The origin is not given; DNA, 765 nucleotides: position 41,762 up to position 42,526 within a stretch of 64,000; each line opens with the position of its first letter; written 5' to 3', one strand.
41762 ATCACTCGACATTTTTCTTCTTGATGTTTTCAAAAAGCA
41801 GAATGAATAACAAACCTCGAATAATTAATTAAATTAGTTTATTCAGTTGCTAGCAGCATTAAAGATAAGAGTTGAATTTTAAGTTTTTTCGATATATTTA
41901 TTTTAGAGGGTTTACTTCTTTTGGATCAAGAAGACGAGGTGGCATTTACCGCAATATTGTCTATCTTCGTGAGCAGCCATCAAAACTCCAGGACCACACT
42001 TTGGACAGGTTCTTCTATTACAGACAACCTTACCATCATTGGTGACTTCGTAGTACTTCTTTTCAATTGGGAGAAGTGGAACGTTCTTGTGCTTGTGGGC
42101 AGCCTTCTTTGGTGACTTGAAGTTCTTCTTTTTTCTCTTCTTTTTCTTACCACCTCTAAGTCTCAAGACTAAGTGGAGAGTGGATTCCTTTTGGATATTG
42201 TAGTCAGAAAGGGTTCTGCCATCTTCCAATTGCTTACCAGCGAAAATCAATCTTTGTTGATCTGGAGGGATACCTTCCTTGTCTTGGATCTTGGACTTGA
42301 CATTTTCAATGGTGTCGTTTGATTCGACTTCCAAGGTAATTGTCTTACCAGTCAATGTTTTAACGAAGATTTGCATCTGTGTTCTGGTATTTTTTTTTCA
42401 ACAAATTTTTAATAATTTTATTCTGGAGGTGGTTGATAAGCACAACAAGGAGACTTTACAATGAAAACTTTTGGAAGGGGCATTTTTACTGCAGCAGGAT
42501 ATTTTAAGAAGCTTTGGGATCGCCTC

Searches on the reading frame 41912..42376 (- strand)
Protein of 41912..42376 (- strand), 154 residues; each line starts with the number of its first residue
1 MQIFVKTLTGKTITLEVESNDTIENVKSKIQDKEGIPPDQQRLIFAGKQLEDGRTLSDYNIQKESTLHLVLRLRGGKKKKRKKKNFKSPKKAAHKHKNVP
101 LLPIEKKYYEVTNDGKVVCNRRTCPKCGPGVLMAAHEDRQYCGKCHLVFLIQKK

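Call 11: list_cluster_members(proteins=[window:41912-42376:-, window:43622-44683:+, window:13787-17941:-, window:24675-26387:-, window:35168-36892:+, window:48756-50864:+, window:8344-9564:-, window:5118-6284:-, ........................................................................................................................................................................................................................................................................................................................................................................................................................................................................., P0002])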
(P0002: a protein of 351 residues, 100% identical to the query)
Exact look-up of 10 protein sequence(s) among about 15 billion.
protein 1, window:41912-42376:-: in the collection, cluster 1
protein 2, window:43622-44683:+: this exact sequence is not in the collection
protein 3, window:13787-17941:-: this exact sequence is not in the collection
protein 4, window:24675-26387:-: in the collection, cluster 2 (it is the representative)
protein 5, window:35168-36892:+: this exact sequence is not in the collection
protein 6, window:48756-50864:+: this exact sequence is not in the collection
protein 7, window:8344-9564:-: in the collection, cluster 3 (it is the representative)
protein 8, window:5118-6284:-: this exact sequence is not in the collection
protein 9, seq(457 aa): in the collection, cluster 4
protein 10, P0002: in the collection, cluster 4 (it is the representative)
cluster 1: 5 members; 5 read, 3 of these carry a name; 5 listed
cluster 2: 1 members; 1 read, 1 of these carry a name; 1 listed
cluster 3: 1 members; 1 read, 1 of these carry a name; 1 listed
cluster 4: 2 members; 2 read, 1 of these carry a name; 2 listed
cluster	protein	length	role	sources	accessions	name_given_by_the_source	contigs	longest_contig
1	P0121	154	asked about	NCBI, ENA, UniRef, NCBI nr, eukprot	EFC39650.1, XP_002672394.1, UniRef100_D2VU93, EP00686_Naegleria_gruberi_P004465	predicted protein [Naegleria gruberi] | Ubiquitin-ribosomal protein eL40 fusion protein n=1 Tax=Naegleria gruberi TaxID=5762 ... | uncharacterized protein NAEGRDRAFT_56312 [Naegleria gruberi]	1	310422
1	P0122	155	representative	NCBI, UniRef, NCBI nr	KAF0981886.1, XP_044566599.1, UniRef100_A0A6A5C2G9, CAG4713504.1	hypothetical protein FDP41_011747 [Naegleria fowleri] | Ubiquitin-ribosomal protein eL40 fusion protein n=1 Tax=Naegleria fowleri TaxID=5763 ... | uncharacterized protein FDP41_011747 [Naegleria fowleri]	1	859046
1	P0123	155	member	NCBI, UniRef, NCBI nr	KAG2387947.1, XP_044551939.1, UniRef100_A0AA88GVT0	hypothetical protein C9374_000797 [Naegleria lovaniensis] | Ubiquitin-ribosomal protein eL40 fusion protein n=1 Tax=Naegleria lovaniensis TaxID=51637 ... | uncharacterized protein C9374_000797 [Naegleria lovaniensis]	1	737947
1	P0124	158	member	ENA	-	-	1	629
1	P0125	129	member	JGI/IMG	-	-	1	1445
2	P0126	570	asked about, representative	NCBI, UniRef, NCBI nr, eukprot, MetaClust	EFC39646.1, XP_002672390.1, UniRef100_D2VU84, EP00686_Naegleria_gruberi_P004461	hypothetical protein NAEGRDRAFT_59232 [Naegleria gruberi] | F-box domain-containing protein n=1 Tax=Naegleria gruberi TaxID=5762 RepID=D2VU84_NAEGR | uncharacterized protein NAEGRDRAFT_59232 [Naegleria gruberi]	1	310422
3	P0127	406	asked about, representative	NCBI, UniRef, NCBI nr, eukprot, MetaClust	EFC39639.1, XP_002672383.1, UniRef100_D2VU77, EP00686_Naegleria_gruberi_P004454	predicted protein [Naegleria gruberi] | Ubiquitin-like modifier-activating enzyme 5 n=1 Tax=Naegleria gruberi TaxID=5762 ... | uncharacterized protein NAEGRDRAFT_72564 [Naegleria gruberi]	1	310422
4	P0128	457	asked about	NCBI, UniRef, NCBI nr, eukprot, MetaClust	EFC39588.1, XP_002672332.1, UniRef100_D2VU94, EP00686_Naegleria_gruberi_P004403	cofactor-independent phosphoglycerate mutase [Naegleria gruberi] | Cofactor-independent phosphoglycerate mutase n=1 Tax=Naegleria gruberi TaxID=5762 ... | XP_002672332.1 cofactor-independent phosphoglycerate mutase [Naegleria gruberi strain ...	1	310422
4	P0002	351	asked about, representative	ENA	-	-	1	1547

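Call 18: find_related_loci(query=A1, collection=genome_contigs, flank=1500)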
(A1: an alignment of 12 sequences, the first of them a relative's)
Query A1 (457 aa) in genome_contigs; peptide patterns used: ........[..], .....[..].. (x = any residue, [..] = any of these).
26 stretches matched a pattern; 1 encode a relative of the query (tblastn E <= 1e-3); 1 distinct loci.
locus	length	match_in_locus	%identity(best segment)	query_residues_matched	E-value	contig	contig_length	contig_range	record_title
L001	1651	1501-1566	73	67-88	6e-8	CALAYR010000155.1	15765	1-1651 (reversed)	MAG TPA_asm: uncultured Acidimicrobiaceae bacterium isolate SRR6231140_bin.42_CONCOCT_v1.1_MAG genome assembly, contig:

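Call 24: search_protein_representatives(protein=P0128)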
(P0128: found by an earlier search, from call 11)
Query: 457 residues. Proteins with E-value up to 0.001 (for the whole library): 4528; up to 1e-10: 2324; up to 1e-30: 554. The best 150 are listed.
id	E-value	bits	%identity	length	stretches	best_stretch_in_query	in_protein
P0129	2.7e-111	388.7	48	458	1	16-446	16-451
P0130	4.6e-110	384.7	53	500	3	19-316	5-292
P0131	9.7e-108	377.0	47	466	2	19-327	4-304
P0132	1.6e-107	376.3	48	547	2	20-401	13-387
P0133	2.8e-106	372.2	49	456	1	20-401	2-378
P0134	4.7e-106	371.4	48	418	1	20-446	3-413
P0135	1.0e-105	370.4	48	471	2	21-399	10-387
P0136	1.1e-105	370.3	46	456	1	19-405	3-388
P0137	4.6e-105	368.2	53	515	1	20-401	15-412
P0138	1.8e-104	366.2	50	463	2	55-401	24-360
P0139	5.0e-104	364.8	45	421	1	20-446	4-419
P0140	1.3e-103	363.4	49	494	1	14-400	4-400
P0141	7.9e-103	360.8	46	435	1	20-444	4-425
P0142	9.5e-103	360.5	45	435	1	18-442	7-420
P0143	1.2e-101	356.9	51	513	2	181-401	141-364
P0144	8.8e-101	354.1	51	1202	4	31-364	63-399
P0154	1.2e-92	327.3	43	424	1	20-443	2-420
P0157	1.3e-90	320.6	44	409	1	19-442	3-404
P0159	1.3e-90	320.6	43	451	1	15-443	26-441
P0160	1.6e-90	320.3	46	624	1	43-440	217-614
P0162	2.0e-88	313.3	50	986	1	40-401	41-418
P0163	6.3e-88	311.7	44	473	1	19-448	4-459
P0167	2.6e-85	303.1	42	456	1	20-445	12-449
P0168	6.1e-83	295.3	38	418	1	18-446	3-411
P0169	1.1e-81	291.1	43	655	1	22-401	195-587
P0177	2.3e-79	283.5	47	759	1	21-444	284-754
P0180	3.9e-78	279.4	41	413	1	20-443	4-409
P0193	2.2e-71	257.1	40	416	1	19-445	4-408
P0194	2.7e-71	256.9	41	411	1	20-446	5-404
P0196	2.3e-69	250.5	41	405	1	18-443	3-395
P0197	2.4e-69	250.5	41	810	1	52-445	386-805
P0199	3.4e-69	250.0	37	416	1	21-447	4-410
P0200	7.6e-69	248.8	40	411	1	22-400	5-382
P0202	5.7e-68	245.9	40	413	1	22-409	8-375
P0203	1.6e-67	244.4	38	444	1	20-445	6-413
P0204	3.5e-67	243.3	39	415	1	20-446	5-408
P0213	6.0e-65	235.9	38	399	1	20-448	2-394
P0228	5.4e-61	222.9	37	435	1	22-445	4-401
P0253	2.5e-54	201.0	35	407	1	20-443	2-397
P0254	3.3e-54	200.5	42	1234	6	54-133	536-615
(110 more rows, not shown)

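Call 29: list_cluster_members(proteins=[P0180, P0159, P0228, P0200, P0167, P0163, P0154, P0157, P0139, P0129])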
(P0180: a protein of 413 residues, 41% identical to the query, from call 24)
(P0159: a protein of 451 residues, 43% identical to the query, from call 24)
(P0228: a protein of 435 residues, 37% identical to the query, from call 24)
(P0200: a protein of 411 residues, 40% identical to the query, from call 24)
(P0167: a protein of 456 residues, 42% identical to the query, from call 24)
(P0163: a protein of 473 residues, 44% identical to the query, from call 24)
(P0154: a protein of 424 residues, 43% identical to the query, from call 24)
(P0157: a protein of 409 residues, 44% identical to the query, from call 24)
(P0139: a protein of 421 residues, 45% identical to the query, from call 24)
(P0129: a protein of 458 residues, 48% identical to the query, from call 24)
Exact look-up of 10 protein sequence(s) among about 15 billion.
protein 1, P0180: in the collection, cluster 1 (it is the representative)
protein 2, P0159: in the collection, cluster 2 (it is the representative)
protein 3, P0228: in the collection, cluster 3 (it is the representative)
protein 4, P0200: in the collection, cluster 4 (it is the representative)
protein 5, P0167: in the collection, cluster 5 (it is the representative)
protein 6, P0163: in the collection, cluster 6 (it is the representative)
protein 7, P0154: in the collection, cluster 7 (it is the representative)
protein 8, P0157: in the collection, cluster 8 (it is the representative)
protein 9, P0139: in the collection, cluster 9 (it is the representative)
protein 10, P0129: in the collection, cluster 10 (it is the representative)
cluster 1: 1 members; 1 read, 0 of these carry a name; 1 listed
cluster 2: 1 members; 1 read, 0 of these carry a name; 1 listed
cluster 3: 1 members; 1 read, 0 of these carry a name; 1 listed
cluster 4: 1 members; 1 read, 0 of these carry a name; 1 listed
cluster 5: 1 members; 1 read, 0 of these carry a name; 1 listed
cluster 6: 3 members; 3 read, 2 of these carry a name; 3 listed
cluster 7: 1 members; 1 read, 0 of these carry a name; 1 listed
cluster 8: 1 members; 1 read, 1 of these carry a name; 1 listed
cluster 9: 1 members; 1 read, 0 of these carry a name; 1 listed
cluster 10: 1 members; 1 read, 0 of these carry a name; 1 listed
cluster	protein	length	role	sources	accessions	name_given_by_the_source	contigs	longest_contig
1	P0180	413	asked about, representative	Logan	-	-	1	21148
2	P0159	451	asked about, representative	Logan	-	-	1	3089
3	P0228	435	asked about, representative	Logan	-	-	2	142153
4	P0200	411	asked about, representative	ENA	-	-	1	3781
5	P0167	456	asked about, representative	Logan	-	-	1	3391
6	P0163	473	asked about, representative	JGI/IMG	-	2,3-diphosphopglycerate-independent phosphoglycerate mutase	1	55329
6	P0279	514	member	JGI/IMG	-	2,3-diphosphopglycerate-independent phosphoglycerate mutase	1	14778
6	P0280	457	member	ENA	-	-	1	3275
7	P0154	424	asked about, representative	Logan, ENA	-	-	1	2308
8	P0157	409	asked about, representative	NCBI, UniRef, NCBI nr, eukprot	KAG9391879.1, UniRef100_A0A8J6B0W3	Bisphosphoglycerate-independent phosphoglycerate mutase [Carpediemonas membranifera] | Bisphosphoglycerate-independent phosphoglycerate mutase n=1 Tax=Carpediemonas ... | KAG9391879.1 Bisphosphoglycerate-independent phosphoglycerate mutase [Carpediemonas ...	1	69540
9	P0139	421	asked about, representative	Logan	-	-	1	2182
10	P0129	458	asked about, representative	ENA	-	-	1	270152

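Call 30: find_encoding_contigs(protein=P0180, flank=8000, max_places=1)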
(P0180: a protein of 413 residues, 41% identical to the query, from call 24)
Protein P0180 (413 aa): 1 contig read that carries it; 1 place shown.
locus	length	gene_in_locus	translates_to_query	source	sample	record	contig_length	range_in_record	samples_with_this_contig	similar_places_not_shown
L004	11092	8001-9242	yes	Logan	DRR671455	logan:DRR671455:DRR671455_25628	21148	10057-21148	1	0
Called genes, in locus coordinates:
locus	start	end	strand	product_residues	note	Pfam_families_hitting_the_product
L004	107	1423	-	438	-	-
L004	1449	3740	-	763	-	-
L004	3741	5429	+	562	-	PF00282:Pyridoxal_deC, PF01041:DegT_DnrJ_EryC1 (weak), PF00266:Aminotran_5 (weak)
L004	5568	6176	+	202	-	PF02466:Tim17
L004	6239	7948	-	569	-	PF00890:FAD_binding_2 (faint), PF01266:DAO (faint), PF13450:NAD_binding_8 (weak), PF21162:ETFQO_UQ-bd, PF05187:Fer4_ETF_QO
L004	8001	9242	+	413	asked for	PF01676:Metalloenzyme, PF10143:PhosphMutase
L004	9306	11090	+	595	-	?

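Call 31: find_encoding_contigs(protein=P0228, flank=8000, max_places=1)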
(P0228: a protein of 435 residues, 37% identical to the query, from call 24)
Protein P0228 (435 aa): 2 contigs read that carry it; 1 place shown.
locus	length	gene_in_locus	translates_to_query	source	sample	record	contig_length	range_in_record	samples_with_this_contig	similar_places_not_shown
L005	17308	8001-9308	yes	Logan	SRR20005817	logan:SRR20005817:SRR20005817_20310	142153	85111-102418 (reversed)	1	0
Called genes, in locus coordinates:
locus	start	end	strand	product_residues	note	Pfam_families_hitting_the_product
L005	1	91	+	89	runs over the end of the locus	-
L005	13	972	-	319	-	-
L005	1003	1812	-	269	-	-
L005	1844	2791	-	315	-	-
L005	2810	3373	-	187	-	PF02410:RsfS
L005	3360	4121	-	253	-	PF02096:60KD_IMP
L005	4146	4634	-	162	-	PF25790:BCD1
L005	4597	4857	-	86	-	PF04438:zf-HIT (weak)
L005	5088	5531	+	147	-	-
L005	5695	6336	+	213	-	PF01105:EMP24_GP25L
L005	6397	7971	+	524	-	PF07738:Sad1_UNC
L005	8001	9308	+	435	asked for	PF01676:Metalloenzyme, PF10143:PhosphMutase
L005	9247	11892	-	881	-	PF00343:Phosphorylase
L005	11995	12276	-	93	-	PF02777:Sod_Fe_C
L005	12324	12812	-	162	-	PF00081:Sod_Fe_N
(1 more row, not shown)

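Call 32: list_cluster_members(proteins=[P0193, P0253, P0168, P0194, P0196, P0199, P0202, P0204, P0213, P0203])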
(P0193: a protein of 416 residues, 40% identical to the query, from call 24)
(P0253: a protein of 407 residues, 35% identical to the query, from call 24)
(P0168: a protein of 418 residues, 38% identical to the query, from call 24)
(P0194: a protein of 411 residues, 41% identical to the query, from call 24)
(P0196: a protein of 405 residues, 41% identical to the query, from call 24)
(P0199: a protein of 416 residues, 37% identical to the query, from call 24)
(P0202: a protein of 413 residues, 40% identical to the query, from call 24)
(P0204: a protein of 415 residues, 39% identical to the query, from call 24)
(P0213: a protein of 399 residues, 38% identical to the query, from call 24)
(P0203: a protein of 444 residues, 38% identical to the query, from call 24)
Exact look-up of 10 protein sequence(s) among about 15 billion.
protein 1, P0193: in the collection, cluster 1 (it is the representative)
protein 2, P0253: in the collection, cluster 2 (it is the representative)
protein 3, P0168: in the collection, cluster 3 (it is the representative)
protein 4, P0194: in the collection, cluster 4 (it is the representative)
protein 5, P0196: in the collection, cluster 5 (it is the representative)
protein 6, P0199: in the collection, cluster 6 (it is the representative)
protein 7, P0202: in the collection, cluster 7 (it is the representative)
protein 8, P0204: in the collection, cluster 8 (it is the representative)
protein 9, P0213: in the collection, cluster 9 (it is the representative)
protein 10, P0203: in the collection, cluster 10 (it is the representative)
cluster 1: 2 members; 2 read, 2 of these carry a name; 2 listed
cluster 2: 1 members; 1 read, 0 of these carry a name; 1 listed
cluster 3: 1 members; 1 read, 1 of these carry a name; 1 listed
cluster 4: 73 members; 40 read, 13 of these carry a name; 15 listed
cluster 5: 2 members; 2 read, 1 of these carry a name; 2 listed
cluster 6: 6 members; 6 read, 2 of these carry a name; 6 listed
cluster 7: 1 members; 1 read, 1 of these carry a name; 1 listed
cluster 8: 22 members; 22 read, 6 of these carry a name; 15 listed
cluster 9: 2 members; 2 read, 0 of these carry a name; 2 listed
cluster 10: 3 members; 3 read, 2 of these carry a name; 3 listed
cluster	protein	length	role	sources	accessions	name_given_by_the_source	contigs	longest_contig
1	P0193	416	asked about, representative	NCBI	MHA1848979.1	MAG: 2,3-bisphosphoglycerate-independent phosphoglycerate mutase [Promethearchaeota ...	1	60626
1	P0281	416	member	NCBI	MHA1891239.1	MAG: 2,3-bisphosphoglycerate-independent phosphoglycerate mutase [Promethearchaeota ...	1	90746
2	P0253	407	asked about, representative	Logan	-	-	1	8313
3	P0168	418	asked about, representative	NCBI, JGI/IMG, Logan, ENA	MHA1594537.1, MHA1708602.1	MAG: 2,3-bisphosphoglycerate-independent phosphoglycerate mutase [Candidatus ...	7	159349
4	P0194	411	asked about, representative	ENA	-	-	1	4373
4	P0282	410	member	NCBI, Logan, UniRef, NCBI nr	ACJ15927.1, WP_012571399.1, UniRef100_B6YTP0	2,3-Bisphosphoglycerate-independent phosphoglycerate mutase [Thermococcus onnurineus NA1] | 2,3-bisphosphoglycerate-independent phosphoglycerate mutase n=1 Tax=Thermococcus ... | 2,3-bisphosphoglycerate-independent phosphoglycerate mutase [Thermococcus onnurineus]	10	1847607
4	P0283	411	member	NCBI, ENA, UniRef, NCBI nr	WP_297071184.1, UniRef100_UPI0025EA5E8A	2,3-bisphosphoglycerate-independent phosphoglycerate mutase [Thermococcus sp.] | 2,3-bisphosphoglycerate-independent phosphoglycerate mutase n=1 Tax=Thermococcus sp. ...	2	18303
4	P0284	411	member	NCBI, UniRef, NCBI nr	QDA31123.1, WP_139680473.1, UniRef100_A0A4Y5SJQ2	2,3-bisphosphoglycerate-independent phosphoglycerate mutase [Thermococcus indicus] | 2,3-bisphosphoglycerate-independent phosphoglycerate mutase n=1 Tax=Thermococcus indicus ...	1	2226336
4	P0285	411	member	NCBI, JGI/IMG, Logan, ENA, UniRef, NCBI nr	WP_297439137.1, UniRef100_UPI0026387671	2,3-bisphosphoglycerate-independent phosphoglycerate mutase [Thermococcus sp.] | 2,3-bisphosphoglycerate-independent phosphoglycerate mutase n=1 Tax=Thermococcus sp. ...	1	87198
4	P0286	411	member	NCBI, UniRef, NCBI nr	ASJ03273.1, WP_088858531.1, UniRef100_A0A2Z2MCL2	phosphoglycerate mutase [Thermococcus profundus] | 2,3-bisphosphoglycerate-independent phosphoglycerate mutase n=1 Tax=Thermococcus ... | 2,3-bisphosphoglycerate-independent phosphoglycerate mutase [Thermococcus profundus]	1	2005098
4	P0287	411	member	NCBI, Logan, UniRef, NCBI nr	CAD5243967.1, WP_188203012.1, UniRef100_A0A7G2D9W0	2,3-bisphosphoglycerate-independent phosphoglycerate mutase [Thermococcus camini] | 2,3-bisphosphoglycerate-independent phosphoglycerate mutase n=1 Tax=Thermococcus camini ...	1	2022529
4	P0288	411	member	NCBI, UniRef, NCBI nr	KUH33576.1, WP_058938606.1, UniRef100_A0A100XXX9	phosphoglycerate mutase [Thermococcus celericrescens] | 2,3-bisphosphoglycerate-independent phosphoglycerate mutase n=1 Tax=Thermococcus ... | 2,3-bisphosphoglycerate-independent phosphoglycerate mutase [Thermococcus celericrescens]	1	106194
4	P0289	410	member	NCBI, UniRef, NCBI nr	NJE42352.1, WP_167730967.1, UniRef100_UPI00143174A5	2,3-bisphosphoglycerate-independent phosphoglycerate mutase [Thermococcus sp. GR6] | 2,3-bisphosphoglycerate-independent phosphoglycerate mutase n=1 Tax=Thermococcus sp. GR6 ...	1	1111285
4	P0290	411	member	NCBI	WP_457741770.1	2,3-bisphosphoglycerate-independent phosphoglycerate mutase [Thermococcus sp.]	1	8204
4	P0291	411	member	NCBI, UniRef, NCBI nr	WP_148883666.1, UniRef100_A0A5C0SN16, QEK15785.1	2,3-bisphosphoglycerate-independent phosphoglycerate mutase [Thermococcus aciditolerans] | 2,3-bisphosphoglycerate-independent phosphoglycerate mutase n=1 Tax=Thermococcus ...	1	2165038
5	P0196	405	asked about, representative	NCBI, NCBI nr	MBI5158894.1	2,3-bisphosphoglycerate-independent phosphoglycerate mutase [Candidatus Micrarchaeota ...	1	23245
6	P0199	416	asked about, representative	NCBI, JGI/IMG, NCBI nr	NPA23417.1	MAG: 2,3-bisphosphoglycerate-independent phosphoglycerate mutase [Crenarchaeota archaeon] | 2,3-bisphosphoglycerate-independent phosphoglycerate mutase [Thermoproteota archaeon]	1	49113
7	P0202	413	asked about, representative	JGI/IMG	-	2,3-bisphosphoglycerate-independent phosphoglycerate mutase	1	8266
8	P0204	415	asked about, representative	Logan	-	-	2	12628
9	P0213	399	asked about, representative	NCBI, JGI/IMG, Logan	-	-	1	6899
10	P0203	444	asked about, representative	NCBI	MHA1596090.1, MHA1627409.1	MAG: 2,3-bisphosphoglycerate-independent phosphoglycerate mutase [Candidatus ...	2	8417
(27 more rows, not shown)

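Call 47: search_solved_structures(query=P0128, max_evalue=10, show_alignments=0)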
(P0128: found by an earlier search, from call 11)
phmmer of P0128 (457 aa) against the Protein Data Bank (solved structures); distinct sequences matched with E-value up to 10: 10.
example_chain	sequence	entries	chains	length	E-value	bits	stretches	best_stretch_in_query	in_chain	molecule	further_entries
2zkt_A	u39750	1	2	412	6.3e-76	258.9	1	21-446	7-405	2,3-bisphosphoglycerate-independent phosphoglycerate mutase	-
3kd8_A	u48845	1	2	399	4e-68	233.2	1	21-442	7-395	2,3-bisphosphoglycerate-independent phosphoglycerate mutase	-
3idd_A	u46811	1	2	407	4.2e-68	233.1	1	21-442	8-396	2,3-bisphosphoglycerate-independent phosphoglycerate mutase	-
5veo_A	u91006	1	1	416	0.056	15.2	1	318-424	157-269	Ectonucleotide pyrophosphatase/phosphodiesterase family member 5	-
5ven_A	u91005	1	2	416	0.056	15.2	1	318-424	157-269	Ectonucleotide pyrophosphatase/phosphodiesterase family member 5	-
5kgl_A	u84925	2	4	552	0.064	14.9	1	19-81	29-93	2,3-bisphosphoglycerate-independent phosphoglycerate mutase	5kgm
5kgn_A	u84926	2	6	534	0.072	14.8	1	19-81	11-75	2,3-bisphosphoglycerate-independent phosphoglycerate mutase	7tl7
7knf_A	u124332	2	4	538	0.073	14.8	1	19-81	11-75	2,3-bisphosphoglycerate-independent phosphoglycerate mutase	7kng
9rxo_A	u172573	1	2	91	0.56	11.8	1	288-369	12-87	Na(+)/H(+) exchange regulatory cofactor NHE-RF3,Solute carrier family 22 member 12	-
2eei_A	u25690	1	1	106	0.6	11.7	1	288-368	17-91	PDZ domain-containing protein 1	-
